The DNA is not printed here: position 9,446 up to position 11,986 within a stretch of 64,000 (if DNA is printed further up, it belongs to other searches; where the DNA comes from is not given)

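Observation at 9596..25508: Three same-strand paralogs within 16 kb: conserved effector and linker halves, divergent TPR sensor halves, no shared neighbour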

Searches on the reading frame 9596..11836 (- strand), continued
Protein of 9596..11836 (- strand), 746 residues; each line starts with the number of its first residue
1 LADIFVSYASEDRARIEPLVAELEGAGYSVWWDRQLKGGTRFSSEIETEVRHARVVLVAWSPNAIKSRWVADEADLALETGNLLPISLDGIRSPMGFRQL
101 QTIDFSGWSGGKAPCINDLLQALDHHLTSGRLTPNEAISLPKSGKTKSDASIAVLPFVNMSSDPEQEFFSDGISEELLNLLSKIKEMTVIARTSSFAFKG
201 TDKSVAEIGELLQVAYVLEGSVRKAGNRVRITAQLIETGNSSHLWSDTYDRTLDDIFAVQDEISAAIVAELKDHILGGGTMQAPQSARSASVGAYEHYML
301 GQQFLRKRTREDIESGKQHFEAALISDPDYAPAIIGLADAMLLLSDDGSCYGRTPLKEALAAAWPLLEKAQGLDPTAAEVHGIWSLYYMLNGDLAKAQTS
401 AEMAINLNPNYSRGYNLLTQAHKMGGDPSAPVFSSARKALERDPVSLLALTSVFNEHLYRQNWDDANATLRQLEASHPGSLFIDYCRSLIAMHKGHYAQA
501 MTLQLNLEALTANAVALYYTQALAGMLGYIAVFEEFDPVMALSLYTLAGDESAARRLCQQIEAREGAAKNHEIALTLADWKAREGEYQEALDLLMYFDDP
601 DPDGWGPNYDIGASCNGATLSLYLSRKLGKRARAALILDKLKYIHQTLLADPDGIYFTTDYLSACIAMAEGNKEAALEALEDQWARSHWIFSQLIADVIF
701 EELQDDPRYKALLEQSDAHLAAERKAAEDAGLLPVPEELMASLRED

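Call 13: find_homologous_proteins(query=window:9596-11836:-)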
Query window:9596-11836:- (746 aa): 8000 proteins with E <= 0.001 among 8000 candidates; the best 120 are listed.
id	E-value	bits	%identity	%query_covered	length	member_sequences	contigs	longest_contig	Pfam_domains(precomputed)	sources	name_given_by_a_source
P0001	0.0e+0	1673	100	100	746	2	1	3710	PF14559.13,PF13676.12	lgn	-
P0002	0.0e+0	1136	71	100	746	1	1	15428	PF14559.13,PF13431.13,PF13676.12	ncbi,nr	ncbi:MAG: TIR domain-containing protein [Alphaproteobacteria bacterium]|nr:MAG: TIR domain-containin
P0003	0.0e+0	1118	68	100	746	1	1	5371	PF14559.13,PF13431.13,PF13428.13,PF13676.12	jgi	jgi:adenylate cyclase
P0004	1.7e-288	977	61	100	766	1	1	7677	PF14559.13,PF13431.13,PF13676.12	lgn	-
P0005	4.2e-288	976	61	100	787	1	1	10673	PF14559.13,PF13431.13,PF13676.12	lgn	-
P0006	5.0e-275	933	60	100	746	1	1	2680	PF14559.13,PF13431.13,PF13428.13,PF13676.12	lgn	-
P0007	5.9e-266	903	59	100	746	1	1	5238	PF14559.13,PF13431.13,PF13428.13,PF13676.12,PF13181.13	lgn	-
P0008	7.7e-230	783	52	100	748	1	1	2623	PF14559.13,PF13431.13,PF13414.13,PF00515.35,PF12895.14,PF13424.13,PF13432.13,PF13428.13,PF13676.12,PF13181.13,PF07719.24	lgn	-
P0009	3.6e-222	758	50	100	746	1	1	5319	PF13676.12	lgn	-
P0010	1.1e-215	736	50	100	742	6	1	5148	PF14559.13,PF13431.13,PF23914.2,PF01582.26,PF13414.13,PF13676.12,PF07719.24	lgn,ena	-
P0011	3.8e-201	688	47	100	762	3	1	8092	PF14559.13,PF13431.13,PF01582.26,PF13414.13,PF00515.35,PF13428.13,PF13676.12,PF07719.24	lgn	-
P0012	4.8e-198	678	47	99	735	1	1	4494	PF14559.13,PF01582.26,PF13428.13,PF13676.12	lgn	-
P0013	3.7e-194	665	46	100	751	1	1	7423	PF14559.13,PF13431.13,PF13414.13,PF00515.35,PF13432.13,PF13428.13,PF13676.12,PF13181.13,PF07719.24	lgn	-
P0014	2.2e-191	656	47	99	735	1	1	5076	PF14559.13,PF13431.13,PF13414.13,PF00515.35,PF13428.13,PF13676.12,PF13181.13,PF07719.24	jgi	-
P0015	3.0e-189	649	44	99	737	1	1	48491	PF14559.13,PF13431.13,PF13414.13,PF13676.12,PF07719.24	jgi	jgi:TolB-like protein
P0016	1.9e-188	646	46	100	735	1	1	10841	PF14559.13,PF13431.13,PF12895.14,PF13676.12,PF13181.13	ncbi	-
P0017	1.5e-184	633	44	98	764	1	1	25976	PF14559.13,PF13431.13,PF01582.26,PF13414.13,PF00515.35,PF13432.13,PF13428.13,PF13676.12,PF13181.13,PF07719.24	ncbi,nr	ncbi:MAG: TIR domain-containing protein [Alphaproteobacteria bacterium]|nr:MAG: TIR domain-containin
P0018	3.0e-184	632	46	99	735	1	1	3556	PF14559.13,PF13431.13,PF01582.26,PF00515.35,PF13676.12,PF07719.24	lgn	-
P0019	3.1e-183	629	45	99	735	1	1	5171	PF14559.13,PF13431.13,PF01582.26,PF13676.12,PF13181.13,PF07719.24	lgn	-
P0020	6.2e-183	628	53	80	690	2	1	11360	PF14559.13,PF13431.13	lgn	-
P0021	4.3e-182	625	43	98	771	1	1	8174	PF14559.13,PF13431.13,PF01582.26,PF13414.13,PF00515.35,PF13432.13,PF13428.13,PF13676.12,PF13181.13,PF07719.24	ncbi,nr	ncbi:MAG: TIR domain-containing protein [Alphaproteobacteria bacterium]|nr:MAG: TIR domain-containin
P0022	8.4e-182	624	44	100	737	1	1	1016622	PF14559.13,PF13431.13,PF01582.26,PF12895.14,PF13428.13,PF13676.12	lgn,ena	-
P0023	2.7e-180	619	43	99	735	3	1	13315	PF14559.13,PF13431.13,PF13428.13,PF13676.12,PF07719.24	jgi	jgi:adenylate cyclase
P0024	2.6e-177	610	43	100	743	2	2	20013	PF14559.13,PF01582.26,PF13676.12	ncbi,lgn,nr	ncbi:MAG: TIR domain-containing protein [Alphaproteobacteria bacterium]|nr:MAG: TIR domain-containin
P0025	7.3e-177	608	43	99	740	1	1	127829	PF14559.13,PF13431.13,PF01582.26,PF13428.13,PF13676.12,PF07719.24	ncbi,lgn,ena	-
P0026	1.0e-176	608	44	99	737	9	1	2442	PF14559.13,PF13431.13,PF13414.13,PF13428.13,PF13676.12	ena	-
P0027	2.4e-175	603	42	100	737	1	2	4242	PF14559.13,PF13431.13,PF13428.13,PF13676.12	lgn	-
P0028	8.1e-172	591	44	99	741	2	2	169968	PF14559.13,PF13676.12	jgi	jgi:TolB-like protein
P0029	1.0e-170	588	42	100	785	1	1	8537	PF14559.13,PF01582.26,PF13676.12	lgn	-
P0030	7.2e-168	578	42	100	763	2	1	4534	PF14559.13,PF13431.13,PF01582.26,PF13676.12,PF07719.24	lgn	-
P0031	2.3e-167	577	41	99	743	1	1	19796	PF13676.12,PF07719.24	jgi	jgi:adenylate cyclase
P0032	3.5e-167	576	43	99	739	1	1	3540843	PF13431.13,PF13676.12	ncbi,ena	-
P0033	2.9e-165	570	41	99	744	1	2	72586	PF01582.26,PF13676.12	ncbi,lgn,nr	ncbi:MAG: TIR domain-containing protein [Alphaproteobacteria bacterium]|nr:MAG: TIR domain-containin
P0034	5.6e-164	566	42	100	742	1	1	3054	PF14559.13,PF13431.13,PF01582.26,PF00515.35,PF13676.12,PF07719.24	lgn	-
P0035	1.0e-163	565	42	99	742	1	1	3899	PF13431.13,PF13676.12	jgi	jgi:adenylate cyclase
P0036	1.3e-163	564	42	100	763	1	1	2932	PF14559.13,PF13431.13,PF01582.26,PF13428.13,PF13676.12,PF07719.24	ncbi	-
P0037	7.1e-163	562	42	100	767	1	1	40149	PF01582.26,PF13676.12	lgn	-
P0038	3.9e-153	530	41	98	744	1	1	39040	PF14559.13,PF13676.12,PF07719.24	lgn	-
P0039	1.2e-150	521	40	99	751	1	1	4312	PF14559.13,PF13431.13,PF13414.13,PF13676.12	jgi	-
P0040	1.4e-144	501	55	60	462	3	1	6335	PF14559.13,PF25063.1,PF13431.13,PF01582.26,PF13414.13,PF00515.35,PF13428.13,PF13676.12,PF13181.13,PF07719.24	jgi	jgi:adenylate cyclase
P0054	5.0e-131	457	53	60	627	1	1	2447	PF13676.12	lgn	-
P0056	1.9e-121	425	36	57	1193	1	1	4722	PF25060.1,PF13414.13,PF08238.19,PF13374.13,PF07721.21,PF24575.2,PF07714.24,PF00069.32,PF00515.35,PF13424.13,PF28559.1,PF14561.13,PF07719.24,PF13174.13,PF25063.1,PF13431.13,PF23914.2,PF25062.2,PF13176.13,PF13428.13,PF17680.7,PF14559.13,PF13371.13,PF12895.14,PF04052.19,PF21033.5,PF13432.13,PF13181.13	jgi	jgi:serine/threonine-protein kinase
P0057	5.9e-119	417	46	68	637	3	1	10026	PF13431.13,PF13414.13,PF13428.13,PF13676.12,PF07719.24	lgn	-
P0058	2.3e-117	411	51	55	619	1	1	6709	PF13676.12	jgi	jgi:adenylate cyclase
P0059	3.0e-116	408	49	61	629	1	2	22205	PF13414.13,PF13676.12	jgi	jgi:adenylate cyclase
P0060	1.7e-115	405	38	50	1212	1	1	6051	PF25063.1,PF13431.13,PF23914.2,PF25060.1,PF13414.13,PF21545.4,PF13428.13,PF07721.21,PF17680.7,PF14559.13,PF07714.24,PF00069.32,PF00515.35,PF03109.23,PF12895.14,PF13424.13,PF21033.5,PF14531.13,PF13432.13,PF13181.13,PF07719.24,PF01636.30,PF13174.13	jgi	jgi:TolB-like protein/Tfp pilus assembly protein PilF/tRNA A-37 threonylcarbamoyl transferase compon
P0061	2.8e-115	405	51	56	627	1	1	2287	PF13414.13,PF13676.12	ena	-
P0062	1.6e-113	399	41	44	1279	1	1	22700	PF13431.13,PF23914.2,PF13414.13,PF13176.13,PF13428.13,PF17667.8,PF17680.7,PF14559.13,PF24575.2,PF07714.24,PF00069.32,PF13371.13,PF00515.35,PF03109.23,PF12895.14,PF13424.13,PF04052.19,PF21033.5,PF13432.13,PF13181.13,PF14561.13,PF07719.24,PF13174.13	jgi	jgi:serine/threonine-protein kinase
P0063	1.4e-111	392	47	60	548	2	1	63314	PF14559.13,PF13431.13,PF01582.26,PF13414.13,PF00515.35,PF13424.13,PF13432.13,PF13428.13,PF13676.12,PF13181.13,PF07719.24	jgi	jgi:TolB-like protein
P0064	8.6e-111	390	47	60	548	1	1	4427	PF14559.13,PF13431.13,PF13414.13,PF00515.35,PF13424.13,PF21033.5,PF13432.13,PF13428.13,PF13676.12,PF13181.13,PF07719.24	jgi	jgi:adenylate cyclase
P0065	5.7e-109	384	36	97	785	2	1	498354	PF14559.13,PF13431.13,PF13414.13,PF00515.35,PF13176.13,PF13432.13,PF13428.13,PF13676.12,PF13181.13,PF07719.24,PF13174.13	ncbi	ncbi:MAG: TIR domain-containing protein [Pseudomonadota bacterium]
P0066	4.6e-108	381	-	-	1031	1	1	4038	PF25060.1,PF13414.13,PF12569.15,PF16539.11,PF00515.35,PF13424.13,PF13429.13,PF07719.24,PF13174.13,PF25063.1,PF13431.13,PF23914.2,PF25062.2,PF13036.12,PF13176.13,PF13428.13,PF17680.7,PF14559.13,PF13371.13,PF17874.8,PF12895.14,PF21033.5,PF13432.13,PF00211.26,PF13181.13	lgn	-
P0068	7.8e-108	380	44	35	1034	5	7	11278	PF25063.1,PF03704.24,PF13431.13,PF23914.2,PF13414.13,PF13176.13,PF13428.13,PF14559.13,PF00515.35,PF12895.14,PF13424.13,PF21033.5,PF13432.13,PF00211.26,PF13181.13,PF14561.13,PF07719.24,PF13174.13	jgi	jgi:adenylate cyclase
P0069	1.0e-107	380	35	48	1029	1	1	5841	PF13431.13,PF23914.2,PF25060.1,PF25062.2,PF13414.13,PF13176.13,PF13428.13,PF13374.13,PF07721.21,PF17680.7,PF14559.13,PF13371.13,PF00515.35,PF12895.14,PF13424.13,PF04052.19,PF21033.5,PF13432.13,PF00211.26,PF13181.13,PF07719.24,PF13174.13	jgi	jgi:adenylate cyclase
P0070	4.0e-107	378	-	-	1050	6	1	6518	PF13431.13,PF23914.2,PF13414.13,PF01535.27,PF13428.13,PF17680.7,PF14559.13,PF13371.13,PF00515.35,PF12895.14,PF13424.13,PF21033.5,PF13432.13,PF00211.26,PF13181.13,PF07719.24,PF13174.13,PF20308.5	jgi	jgi:adenylate cyclase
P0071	9.0e-107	376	48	56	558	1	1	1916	PF14559.13,PF13431.13,PF13414.13,PF00515.35,PF13432.13,PF13428.13,PF13676.12,PF13181.13,PF07719.24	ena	-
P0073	6.0e-106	374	45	35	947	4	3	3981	PF25063.1,PF13431.13,PF23914.2,PF13414.13,PF13176.13,PF13428.13,PF13374.13,PF17680.7,PF14559.13,PF00515.35,PF12895.14,PF13424.13,PF21033.5,PF13432.13,PF00211.26,PF13181.13,PF07719.24,PF13174.13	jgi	jgi:adenylate cyclase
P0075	2.3e-105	372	-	-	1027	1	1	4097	PF25063.1,PF13431.13,PF23914.2,PF13414.13,PF13176.13,PF13428.13,PF13374.13,PF17680.7,PF14559.13,PF16539.11,PF13371.13,PF00515.35,PF12895.14,PF13424.13,PF21033.5,PF13432.13,PF00211.26,PF13181.13,PF07719.24,PF13174.13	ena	-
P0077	3.9e-105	371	-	-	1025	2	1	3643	PF25063.1,PF13431.13,PF23914.2,PF25062.2,PF13414.13,PF13176.13,PF13428.13,PF17680.7,PF14559.13,PF00515.35,PF12895.14,PF13424.13,PF21033.5,PF13432.13,PF00211.26,PF13181.13,PF07719.24,PF13174.13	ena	-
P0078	8.8e-105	370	-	-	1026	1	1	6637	PF25063.1,PF03704.24,PF13431.13,PF23914.2,PF13414.13,PF13176.13,PF13428.13,PF13374.13,PF17680.7,PF14559.13,PF16539.11,PF13371.13,PF00515.35,PF12895.14,PF13424.13,PF21033.5,PF13432.13,PF00211.26,PF13181.13,PF07719.24,PF13174.13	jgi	jgi:adenylate cyclase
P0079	2.6e-104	368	-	-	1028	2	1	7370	PF03704.24,PF25060.1,PF13414.13,PF21545.4,PF13374.13,PF24575.2,PF00515.35,PF13424.13,PF14561.13,PF07719.24,PF13174.13,PF25063.1,PF13431.13,PF23914.2,PF25062.2,PF13176.13,PF13428.13,PF25064.2,PF17680.7,PF14559.13,PF13371.13,PF12895.14,PF04052.19,PF21033.5,PF13432.13,PF00211.26,PF13181.13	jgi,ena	-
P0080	5.4e-104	367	-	-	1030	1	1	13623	PF03704.24,PF13414.13,PF13374.13,PF24575.2,PF16539.11,PF00515.35,PF13424.13,PF13429.13,PF14561.13,PF07719.24,PF13174.13,PF25063.1,PF13431.13,PF23914.2,PF25062.2,PF13176.13,PF13428.13,PF04733.21,PF17680.7,PF14559.13,PF13371.13,PF12895.14,PF21033.5,PF13432.13,PF00211.26,PF13181.13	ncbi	-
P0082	6.7e-104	367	-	-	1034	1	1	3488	PF13431.13,PF23914.2,PF13414.13,PF13176.13,PF13428.13,PF17680.7,PF14559.13,PF00515.35,PF12895.14,PF13424.13,PF21033.5,PF13432.13,PF00211.26,PF13181.13,PF07719.24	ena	-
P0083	1.2e-103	366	-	-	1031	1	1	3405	PF25063.1,PF13431.13,PF23914.2,PF13414.13,PF13176.13,PF13428.13,PF13374.13,PF17680.7,PF14559.13,PF16539.11,PF13371.13,PF00515.35,PF12895.14,PF13424.13,PF21033.5,PF13432.13,PF00211.26,PF13181.13,PF14561.13,PF07719.24,PF13174.13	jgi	-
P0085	7.0e-103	364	-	-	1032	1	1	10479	PF03704.24,PF13431.13,PF23914.2,PF13414.13,PF13176.13,PF13428.13,PF13374.13,PF17680.7,PF14559.13,PF16539.11,PF00515.35,PF12895.14,PF13424.13,PF21033.5,PF13432.13,PF00211.26,PF13181.13,PF14561.13,PF07719.24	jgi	-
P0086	1.4e-102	363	-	-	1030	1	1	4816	PF25063.1,PF13431.13,PF23914.2,PF13414.13,PF13036.12,PF13176.13,PF13428.13,PF13374.13,PF17680.7,PF14559.13,PF24575.2,PF16539.11,PF00515.35,PF12895.14,PF13424.13,PF21033.5,PF13432.13,PF00211.26,PF13181.13,PF07719.24,PF13174.13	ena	-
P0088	3.1e-102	361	-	-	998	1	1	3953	PF13431.13,PF23914.2,PF13414.13,PF13428.13,PF17680.7,PF14559.13,PF24575.2,PF00515.35,PF12895.14,PF13424.13,PF04052.19,PF21033.5,PF13432.13,PF00211.26,PF13181.13,PF07719.24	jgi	-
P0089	4.6e-102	361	44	35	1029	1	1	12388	PF25063.1,PF03704.24,PF13431.13,PF13414.13,PF13176.13,PF13428.13,PF13374.13,PF17680.7,PF14559.13,PF00515.35,PF12895.14,PF13424.13,PF21033.5,PF13432.13,PF00211.26,PF13181.13,PF07719.24,PF13174.13,PF20308.5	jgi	jgi:TolB-like protein/class 3 adenylate cyclase/Flp pilus assembly protein TadD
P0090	2.1e-101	359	-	-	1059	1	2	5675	PF25063.1,PF13431.13,PF23914.2,PF13414.13,PF13176.13,PF13428.13,PF13374.13,PF14559.13,PF24575.2,PF16539.11,PF13371.13,PF00515.35,PF12895.14,PF13424.13,PF21033.5,PF13432.13,PF00211.26,PF13181.13,PF07719.24,PF13174.13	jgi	jgi:adenylate cyclase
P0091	3.3e-101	358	35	97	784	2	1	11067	PF14559.13,PF13431.13,PF13414.13,PF00515.35,PF13428.13,PF13676.12,PF13181.13,PF07719.24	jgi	-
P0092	3.6e-101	358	-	-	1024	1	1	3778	PF13431.13,PF25060.1,PF13414.13,PF13176.13,PF13428.13,PF13374.13,PF17680.7,PF14559.13,PF00515.35,PF12895.14,PF13424.13,PF04052.19,PF21033.5,PF13432.13,PF00211.26,PF13181.13,PF07719.24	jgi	jgi:adenylate cyclase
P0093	3.7e-101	358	42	36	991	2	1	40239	PF13431.13,PF23914.2,PF13414.13,PF13428.13,PF17680.7,PF14559.13,PF00515.35,PF12895.14,PF13424.13,PF04052.19,PF00211.26,PF13181.13,PF07719.24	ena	-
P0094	4.2e-101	358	-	-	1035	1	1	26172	PF25063.1,PF13431.13,PF23914.2,PF13414.13,PF13176.13,PF13428.13,PF17680.7,PF14559.13,PF24575.2,PF13371.13,PF00515.35,PF12895.14,PF13424.13,PF21033.5,PF13432.13,PF00211.26,PF13181.13,PF14561.13,PF07719.24,PF13174.13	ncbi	-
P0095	5.1e-101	357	-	-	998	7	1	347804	PF13431.13,PF23914.2,PF13414.13,PF13428.13,PF07721.21,PF14559.13,PF13371.13,PF00515.35,PF12895.14,PF13424.13,PF21033.5,PF13432.13,PF00211.26,PF13181.13,PF07719.24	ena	-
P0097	8.0e-101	357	-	-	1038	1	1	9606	PF03704.24,PF13431.13,PF23914.2,PF25062.2,PF13414.13,PF13176.13,PF13428.13,PF14559.13,PF16539.11,PF13371.13,PF00515.35,PF12895.14,PF13424.13,PF21033.5,PF13432.13,PF00211.26,PF13181.13,PF07719.24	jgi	jgi:adenylate cyclase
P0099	1.4e-100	356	47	55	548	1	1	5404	PF13431.13,PF13414.13,PF13428.13,PF13676.12,PF14559.13,PF13371.13,PF00515.35,PF13424.13,PF21033.5,PF13432.13,PF13181.13,PF07719.24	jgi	jgi:adenylate cyclase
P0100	1.5e-100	356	-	-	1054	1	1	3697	PF03704.24,PF25060.1,PF13414.13,PF13374.13,PF07721.21,PF16539.11,PF00515.35,PF13424.13,PF14561.13,PF07719.24,PF13174.13,PF25063.1,PF13431.13,PF23914.2,PF25062.2,PF13036.12,PF13176.13,PF13428.13,PF17680.7,PF14559.13,PF13371.13,PF12895.14,PF21033.5,PF13432.13,PF09295.17,PF00211.26,PF13181.13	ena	-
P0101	1.9e-100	355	35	75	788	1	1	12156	PF14559.13,PF13431.13,PF13414.13,PF00515.35,PF12895.14,PF13432.13,PF13428.13,PF13676.12,PF13181.13,PF07719.24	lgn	-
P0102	2.2e-100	355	61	36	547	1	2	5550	PF13431.13,PF23914.2,PF13414.13,PF13428.13,PF13676.12,PF14559.13,PF00515.35,PF12895.14,PF13424.13,PF21033.5,PF13181.13,PF07719.24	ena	-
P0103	2.9e-100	355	-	-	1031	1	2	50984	PF25063.1,PF13431.13,PF23914.2,PF25060.1,PF13414.13,PF13176.13,PF13428.13,PF13374.13,PF17680.7,PF14559.13,PF24575.2,PF13371.13,PF00515.35,PF12895.14,PF13424.13,PF04052.19,PF21033.5,PF13432.13,PF00211.26,PF13181.13,PF07719.24,PF13174.13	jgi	-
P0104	4.1e-100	354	49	55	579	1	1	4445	PF13676.12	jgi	-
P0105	4.4e-100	354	-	-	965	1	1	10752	PF25063.1,PF03704.24,PF13431.13,PF23914.2,PF13414.13,PF13176.13,PF13428.13,PF13374.13,PF17680.7,PF14559.13,PF16539.11,PF13371.13,PF00515.35,PF12895.14,PF13424.13,PF04052.19,PF21033.5,PF13432.13,PF00211.26,PF13181.13,PF07719.24,PF13174.13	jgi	-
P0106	6.3e-100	354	-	-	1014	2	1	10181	PF25060.1,PF13414.13,PF13374.13,PF07721.21,PF24575.2,PF16539.11,PF00515.35,PF13424.13,PF14561.13,PF07719.24,PF13174.13,PF25063.1,PF13431.13,PF23914.2,PF25062.2,PF13176.13,PF13428.13,PF17680.7,PF14559.13,PF12895.14,PF21033.5,PF13432.13,PF00211.26,PF13181.13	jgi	jgi:adenylate cyclase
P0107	6.8e-100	354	33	100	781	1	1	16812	PF14559.13,PF13431.13,PF13414.13,PF00515.35,PF13428.13,PF13676.12,PF13181.13,PF07719.24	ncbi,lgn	-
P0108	6.8e-100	354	-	-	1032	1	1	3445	PF13431.13,PF23914.2,PF25062.2,PF13414.13,PF13176.13,PF13428.13,PF13374.13,PF17680.7,PF14559.13,PF16539.11,PF00515.35,PF12895.14,PF13424.13,PF04052.19,PF21033.5,PF13432.13,PF13429.13,PF00211.26,PF13181.13,PF07719.24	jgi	jgi:adenylate cyclase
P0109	1.3e-99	353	-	-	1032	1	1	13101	PF25063.1,PF13431.13,PF23914.2,PF13414.13,PF13176.13,PF13428.13,PF17680.7,PF14559.13,PF16539.11,PF13371.13,PF00515.35,PF12895.14,PF13424.13,PF04052.19,PF21033.5,PF13432.13,PF00211.26,PF13181.13,PF14561.13,PF07719.24,PF13174.13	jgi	jgi:adenylate cyclase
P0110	1.7e-99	352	41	40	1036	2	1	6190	PF25063.1,PF13431.13,PF23914.2,PF25062.2,PF13414.13,PF13176.13,PF13428.13,PF17680.7,PF14559.13,PF13371.13,PF00515.35,PF12895.14,PF13424.13,PF21033.5,PF13432.13,PF00211.26,PF13181.13,PF14561.13,PF07719.24,PF13174.13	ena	-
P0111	1.8e-99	352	-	-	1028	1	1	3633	PF13431.13,PF23914.2,PF25062.2,PF13414.13,PF13176.13,PF13428.13,PF13374.13,PF17680.7,PF14559.13,PF13371.13,PF00515.35,PF12895.14,PF13424.13,PF21033.5,PF13432.13,PF00211.26,PF13181.13,PF07719.24,PF13174.13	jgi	jgi:adenylate cyclase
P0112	2.6e-99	352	-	-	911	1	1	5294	PF25063.1,PF13431.13,PF23914.2,PF13414.13,PF13176.13,PF13428.13,PF07721.21,PF17680.7,PF14559.13,PF16539.11,PF00515.35,PF13424.13,PF21033.5,PF13432.13,PF00211.26,PF13181.13,PF07719.24,PF13174.13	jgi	-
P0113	4.6e-99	351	40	40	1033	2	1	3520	PF25063.1,PF13431.13,PF23914.2,PF13414.13,PF13036.12,PF13176.13,PF13428.13,PF13374.13,PF07721.21,PF17680.7,PF14559.13,PF10516.16,PF00515.35,PF12895.14,PF13424.13,PF21033.5,PF13432.13,PF00211.26,PF13181.13,PF07719.24,PF13174.13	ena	-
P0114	5.5e-99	351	-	-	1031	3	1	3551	PF13431.13,PF23914.2,PF25060.1,PF25062.2,PF13414.13,PF13176.13,PF13428.13,PF13374.13,PF17680.7,PF14559.13,PF16539.11,PF00515.35,PF12895.14,PF13424.13,PF21033.5,PF13432.13,PF00211.26,PF13181.13,PF07719.24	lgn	-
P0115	1.1e-98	350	-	-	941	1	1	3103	PF13431.13,PF23914.2,PF13414.13,PF13176.13,PF13428.13,PF13374.13,PF17680.7,PF14559.13,PF16539.11,PF00515.35,PF13424.13,PF21033.5,PF13432.13,PF00211.26,PF13181.13,PF07719.24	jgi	-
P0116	1.3e-98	349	-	-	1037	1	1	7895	PF25063.1,PF03704.24,PF13431.13,PF23914.2,PF13414.13,PF13176.13,PF13428.13,PF14559.13,PF13371.13,PF00515.35,PF12895.14,PF13424.13,PF21033.5,PF13432.13,PF00211.26,PF13181.13,PF07719.24,PF13174.13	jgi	jgi:adenylate cyclase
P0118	2.9e-98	348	-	-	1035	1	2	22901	PF25063.1,PF13431.13,PF23914.2,PF25062.2,PF13414.13,PF13176.13,PF13428.13,PF13374.13,PF07721.21,PF17680.7,PF14559.13,PF24575.2,PF16539.11,PF00515.35,PF12895.14,PF13424.13,PF04052.19,PF21033.5,PF13432.13,PF00211.26,PF13181.13,PF07719.24,PF13174.13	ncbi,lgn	-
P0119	3.5e-98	348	-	-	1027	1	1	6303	PF25063.1,PF13431.13,PF23914.2,PF13414.13,PF13176.13,PF13428.13,PF13374.13,PF17680.7,PF14559.13,PF00515.35,PF12895.14,PF13424.13,PF04052.19,PF21033.5,PF13432.13,PF00211.26,PF13181.13,PF07719.24,PF13174.13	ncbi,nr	ncbi:MAG: tetratricopeptide repeat protein [Desulfobacteraceae bacterium]|nr:tetratricopeptide repea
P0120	4.6e-98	348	-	-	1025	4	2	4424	PF13414.13,PF13374.13,PF07721.21,PF24575.2,PF16539.11,PF00515.35,PF13424.13,PF14561.13,PF07719.24,PF20308.5,PF25063.1,PF13431.13,PF23914.2,PF13036.12,PF13176.13,PF13428.13,PF17680.7,PF14559.13,PF13371.13,PF12895.14,PF04052.19,PF21033.5,PF13432.13,PF00211.26,PF13181.13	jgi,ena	-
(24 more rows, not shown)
